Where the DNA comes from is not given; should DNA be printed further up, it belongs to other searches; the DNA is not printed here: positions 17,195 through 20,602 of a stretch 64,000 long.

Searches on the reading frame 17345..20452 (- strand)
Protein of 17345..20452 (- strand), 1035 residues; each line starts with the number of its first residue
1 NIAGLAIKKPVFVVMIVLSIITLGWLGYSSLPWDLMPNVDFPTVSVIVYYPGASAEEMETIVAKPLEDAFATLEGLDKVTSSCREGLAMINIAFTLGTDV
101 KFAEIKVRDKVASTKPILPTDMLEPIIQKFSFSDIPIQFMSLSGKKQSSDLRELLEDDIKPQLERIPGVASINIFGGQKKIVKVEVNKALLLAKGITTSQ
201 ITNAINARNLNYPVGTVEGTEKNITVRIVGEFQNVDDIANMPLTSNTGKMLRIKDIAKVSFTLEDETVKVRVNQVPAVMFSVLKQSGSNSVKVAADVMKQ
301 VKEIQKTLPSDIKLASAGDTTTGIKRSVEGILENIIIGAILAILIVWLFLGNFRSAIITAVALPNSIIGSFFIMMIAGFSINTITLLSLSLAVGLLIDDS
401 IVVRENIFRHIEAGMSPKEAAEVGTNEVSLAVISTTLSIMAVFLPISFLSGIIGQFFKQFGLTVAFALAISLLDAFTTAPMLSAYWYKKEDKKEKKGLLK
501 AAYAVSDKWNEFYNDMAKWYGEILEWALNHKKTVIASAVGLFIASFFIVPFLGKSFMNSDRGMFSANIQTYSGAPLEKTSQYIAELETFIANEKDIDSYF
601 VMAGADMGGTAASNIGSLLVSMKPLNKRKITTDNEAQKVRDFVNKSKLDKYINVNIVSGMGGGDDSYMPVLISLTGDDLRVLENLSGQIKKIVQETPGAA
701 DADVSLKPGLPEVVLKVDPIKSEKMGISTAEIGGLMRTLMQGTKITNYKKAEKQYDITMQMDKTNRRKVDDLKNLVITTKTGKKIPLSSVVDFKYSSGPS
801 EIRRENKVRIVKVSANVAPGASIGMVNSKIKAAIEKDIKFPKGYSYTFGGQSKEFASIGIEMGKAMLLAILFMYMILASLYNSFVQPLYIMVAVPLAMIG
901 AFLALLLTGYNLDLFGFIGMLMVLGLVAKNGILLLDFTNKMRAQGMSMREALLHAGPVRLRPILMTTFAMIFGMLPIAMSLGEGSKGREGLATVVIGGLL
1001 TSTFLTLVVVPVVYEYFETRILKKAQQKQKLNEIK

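Call 29: search_protein_families(library=pfam, proteins=[window:17345-20452:-], max_evalue=0.001)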
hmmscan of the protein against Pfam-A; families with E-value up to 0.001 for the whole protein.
window:17345-20452:- (1035 aa): 2 families
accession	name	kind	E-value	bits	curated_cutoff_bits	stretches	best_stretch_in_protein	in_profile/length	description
PF00873.25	ACR_tran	-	9.5e-278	924.5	28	1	3-1017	2-1020/1021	AcrB/AcrD/AcrF family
PF03176.21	MMPL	-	1.2e-06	28.2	20.5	1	285-490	98-306/333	MMPL family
